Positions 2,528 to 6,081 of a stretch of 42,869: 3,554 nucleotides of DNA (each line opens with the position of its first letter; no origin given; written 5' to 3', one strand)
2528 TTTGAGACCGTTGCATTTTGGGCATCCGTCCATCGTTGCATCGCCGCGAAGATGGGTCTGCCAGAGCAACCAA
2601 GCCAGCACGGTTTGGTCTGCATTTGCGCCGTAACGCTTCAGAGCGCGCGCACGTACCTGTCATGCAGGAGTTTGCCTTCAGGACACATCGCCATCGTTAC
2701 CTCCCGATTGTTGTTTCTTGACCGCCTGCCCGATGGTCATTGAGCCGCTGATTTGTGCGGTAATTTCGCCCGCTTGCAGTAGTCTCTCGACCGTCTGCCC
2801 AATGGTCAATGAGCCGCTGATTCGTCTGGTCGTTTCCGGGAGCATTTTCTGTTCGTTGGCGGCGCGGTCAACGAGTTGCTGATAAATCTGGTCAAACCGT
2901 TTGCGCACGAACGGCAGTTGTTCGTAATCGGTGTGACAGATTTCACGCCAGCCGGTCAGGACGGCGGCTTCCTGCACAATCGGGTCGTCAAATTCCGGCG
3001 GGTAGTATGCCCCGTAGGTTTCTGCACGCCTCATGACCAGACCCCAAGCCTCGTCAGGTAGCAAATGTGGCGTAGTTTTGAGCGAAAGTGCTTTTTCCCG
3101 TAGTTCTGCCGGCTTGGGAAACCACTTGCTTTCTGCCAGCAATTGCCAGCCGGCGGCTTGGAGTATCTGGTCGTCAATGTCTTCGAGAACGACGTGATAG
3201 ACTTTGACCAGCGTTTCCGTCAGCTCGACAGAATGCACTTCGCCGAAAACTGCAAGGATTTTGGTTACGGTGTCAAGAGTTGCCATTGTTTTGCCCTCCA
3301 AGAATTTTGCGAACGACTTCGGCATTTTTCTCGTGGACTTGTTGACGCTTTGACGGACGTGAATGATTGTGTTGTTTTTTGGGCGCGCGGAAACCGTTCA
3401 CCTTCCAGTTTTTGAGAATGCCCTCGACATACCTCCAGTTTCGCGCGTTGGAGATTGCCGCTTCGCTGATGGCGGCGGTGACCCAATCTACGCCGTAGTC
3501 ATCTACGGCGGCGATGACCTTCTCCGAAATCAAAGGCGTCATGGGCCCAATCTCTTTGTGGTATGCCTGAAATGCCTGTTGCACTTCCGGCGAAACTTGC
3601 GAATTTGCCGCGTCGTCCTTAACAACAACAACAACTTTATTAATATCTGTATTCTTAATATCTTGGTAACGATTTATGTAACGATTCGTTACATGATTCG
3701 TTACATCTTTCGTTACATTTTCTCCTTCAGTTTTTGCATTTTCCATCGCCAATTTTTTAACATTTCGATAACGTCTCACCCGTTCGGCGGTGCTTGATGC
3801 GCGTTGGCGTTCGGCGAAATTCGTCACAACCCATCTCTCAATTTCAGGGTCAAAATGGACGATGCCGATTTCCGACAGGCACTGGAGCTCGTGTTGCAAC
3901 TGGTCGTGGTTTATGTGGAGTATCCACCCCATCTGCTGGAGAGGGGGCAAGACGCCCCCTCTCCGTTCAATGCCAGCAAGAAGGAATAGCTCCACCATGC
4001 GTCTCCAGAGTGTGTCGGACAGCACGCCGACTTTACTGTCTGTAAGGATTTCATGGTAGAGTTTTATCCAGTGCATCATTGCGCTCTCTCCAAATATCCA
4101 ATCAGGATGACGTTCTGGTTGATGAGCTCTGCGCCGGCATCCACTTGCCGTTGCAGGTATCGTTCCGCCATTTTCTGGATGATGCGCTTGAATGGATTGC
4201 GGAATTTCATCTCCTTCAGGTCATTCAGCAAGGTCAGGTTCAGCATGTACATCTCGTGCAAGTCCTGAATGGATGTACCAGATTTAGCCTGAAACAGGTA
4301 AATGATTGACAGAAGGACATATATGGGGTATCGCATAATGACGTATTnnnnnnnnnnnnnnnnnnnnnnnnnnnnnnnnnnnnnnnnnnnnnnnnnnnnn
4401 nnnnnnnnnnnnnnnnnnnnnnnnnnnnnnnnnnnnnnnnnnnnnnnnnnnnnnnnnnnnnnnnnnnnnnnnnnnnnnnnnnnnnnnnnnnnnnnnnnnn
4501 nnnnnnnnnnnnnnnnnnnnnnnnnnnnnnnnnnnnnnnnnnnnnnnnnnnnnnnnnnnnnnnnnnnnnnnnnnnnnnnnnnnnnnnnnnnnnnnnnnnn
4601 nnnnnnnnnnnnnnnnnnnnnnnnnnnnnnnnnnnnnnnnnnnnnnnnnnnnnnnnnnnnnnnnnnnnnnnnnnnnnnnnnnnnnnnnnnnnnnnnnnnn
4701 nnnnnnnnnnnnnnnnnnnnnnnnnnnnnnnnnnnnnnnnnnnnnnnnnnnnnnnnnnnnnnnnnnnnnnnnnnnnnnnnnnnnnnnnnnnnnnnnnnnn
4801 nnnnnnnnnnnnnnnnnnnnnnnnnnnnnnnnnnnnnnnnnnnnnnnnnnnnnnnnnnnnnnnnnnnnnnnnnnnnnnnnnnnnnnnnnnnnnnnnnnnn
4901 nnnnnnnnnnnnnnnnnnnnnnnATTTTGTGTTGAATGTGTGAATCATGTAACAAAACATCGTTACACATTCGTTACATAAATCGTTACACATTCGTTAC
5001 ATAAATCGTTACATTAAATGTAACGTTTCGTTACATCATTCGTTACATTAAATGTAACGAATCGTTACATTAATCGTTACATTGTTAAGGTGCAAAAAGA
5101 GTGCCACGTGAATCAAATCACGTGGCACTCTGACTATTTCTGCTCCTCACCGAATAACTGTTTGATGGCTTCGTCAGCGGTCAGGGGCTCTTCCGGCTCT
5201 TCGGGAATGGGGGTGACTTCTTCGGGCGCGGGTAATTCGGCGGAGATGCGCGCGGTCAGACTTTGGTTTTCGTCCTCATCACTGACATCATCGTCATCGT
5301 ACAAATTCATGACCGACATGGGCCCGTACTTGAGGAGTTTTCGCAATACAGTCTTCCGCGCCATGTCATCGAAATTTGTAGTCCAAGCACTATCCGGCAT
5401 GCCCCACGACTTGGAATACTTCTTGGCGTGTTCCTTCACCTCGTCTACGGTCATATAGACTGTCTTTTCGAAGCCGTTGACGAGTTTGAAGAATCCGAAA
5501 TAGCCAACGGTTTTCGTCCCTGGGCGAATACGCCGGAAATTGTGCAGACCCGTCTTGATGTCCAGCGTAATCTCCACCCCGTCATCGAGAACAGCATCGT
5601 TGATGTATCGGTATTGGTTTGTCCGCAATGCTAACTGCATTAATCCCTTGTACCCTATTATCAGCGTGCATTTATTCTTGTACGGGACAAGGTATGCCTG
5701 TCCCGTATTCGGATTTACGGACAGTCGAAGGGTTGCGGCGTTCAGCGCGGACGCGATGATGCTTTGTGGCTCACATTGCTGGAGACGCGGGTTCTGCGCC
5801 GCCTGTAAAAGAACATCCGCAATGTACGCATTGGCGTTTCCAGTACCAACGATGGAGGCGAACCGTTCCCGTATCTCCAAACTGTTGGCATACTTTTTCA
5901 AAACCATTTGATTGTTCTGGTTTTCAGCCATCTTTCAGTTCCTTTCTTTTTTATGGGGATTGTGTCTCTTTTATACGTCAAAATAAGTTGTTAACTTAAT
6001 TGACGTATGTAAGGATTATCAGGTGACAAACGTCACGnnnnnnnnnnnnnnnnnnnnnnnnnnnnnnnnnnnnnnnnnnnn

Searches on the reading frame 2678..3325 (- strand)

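Call 98: search_protein_families(library=phrogs, proteins=[window:2678-3325:-], max_evalue=0.001)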
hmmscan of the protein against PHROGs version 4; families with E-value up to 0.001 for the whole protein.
window:2678-3325:- (215 aa): 2 families
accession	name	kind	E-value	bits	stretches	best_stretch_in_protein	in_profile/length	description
phrog_9804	-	unknown function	1.2e-24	88.2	1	36-170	29-169/214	-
phrog_10105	-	unknown function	1.3e-14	55.2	1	22-155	11-145/210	-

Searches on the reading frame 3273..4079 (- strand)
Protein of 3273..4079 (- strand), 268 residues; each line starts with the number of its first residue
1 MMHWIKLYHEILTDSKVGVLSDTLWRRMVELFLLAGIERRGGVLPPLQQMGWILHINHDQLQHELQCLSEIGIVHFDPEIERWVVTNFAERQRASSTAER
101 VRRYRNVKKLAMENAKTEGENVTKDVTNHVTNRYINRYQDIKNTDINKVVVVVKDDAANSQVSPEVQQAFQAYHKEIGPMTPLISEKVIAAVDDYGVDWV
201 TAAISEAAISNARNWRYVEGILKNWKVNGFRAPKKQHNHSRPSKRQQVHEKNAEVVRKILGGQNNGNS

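Call 98: search_protein_families(library=phrogs, proteins=[window:3273-4079:-], max_evalue=0.001)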
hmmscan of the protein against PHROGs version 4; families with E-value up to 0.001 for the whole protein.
window:3273-4079:- (268 aa): 12 families
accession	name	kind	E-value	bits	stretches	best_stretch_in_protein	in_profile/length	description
phrog_186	-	DNA, RNA and nucleotide metabolism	8.4e-24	85.8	1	2-253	20-258/308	DnaD-like helicase loader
phrog_6493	-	DNA, RNA and nucleotide metabolism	2.8e-10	40.9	1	121-238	112-223/261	DnaD-like helicase loader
phrog_2562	-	DNA, RNA and nucleotide metabolism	4.8e-10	40.6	1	106-251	131-279/290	replication initiation protein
phrog_6251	-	DNA, RNA and nucleotide metabolism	7.3e-09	36.5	1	105-246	132-273/284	replisome organizer DnaA-like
phrog_10469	-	DNA, RNA and nucleotide metabolism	1.2e-07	32.4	1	1-174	6-196/305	DnaD-like helicase loader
phrog_25071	-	unknown function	5.4e-07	30.4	1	168-257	93-186/223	-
phrog_3926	-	DNA, RNA and nucleotide metabolism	2.1e-06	28.6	1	2-120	4-114/312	replication initiation protein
phrog_25773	-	DNA, RNA and nucleotide metabolism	2.8e-06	28.4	1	192-246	86-140/171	replication initiation protein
phrog_4016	-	DNA, RNA and nucleotide metabolism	3.3e-06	28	1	186-239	54-106/159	replication initiation protein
phrog_11769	-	unknown function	3.4e-06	27.2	1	140-252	300-402/431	-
phrog_29927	-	DNA, RNA and nucleotide metabolism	5.1e-05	24.5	1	167-242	44-121/142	replication initiation protein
phrog_19120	-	unknown function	0.00082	20.4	0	191-232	31-72/126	-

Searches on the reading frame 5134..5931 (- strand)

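Call 98: search_protein_families(library=phrogs, proteins=[window:5134-5931:-], max_evalue=0.001)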
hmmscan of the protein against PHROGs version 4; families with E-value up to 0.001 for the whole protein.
window:5134-5931:- (265 aa): 5 families
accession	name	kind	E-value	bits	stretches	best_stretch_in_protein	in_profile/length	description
phrog_148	-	DNA, RNA and nucleotide metabolism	2.9e-61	209.1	1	3-246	21-266/387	RecT-like ssDNA annealing protein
phrog_19737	-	unknown function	1.9e-23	83.8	1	3-107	4-107/108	-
phrog_34786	-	unknown function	3.4e-10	41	1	37-90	56-109/116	-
phrog_2780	-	DNA, RNA and nucleotide metabolism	4.7e-05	23.9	1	73-242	70-233/369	RecT-like ssDNA annealing protein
phrog_252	-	DNA, RNA and nucleotide metabolism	0.00027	21.6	0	71-241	58-205/263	Bet-like ssDNA annealing protein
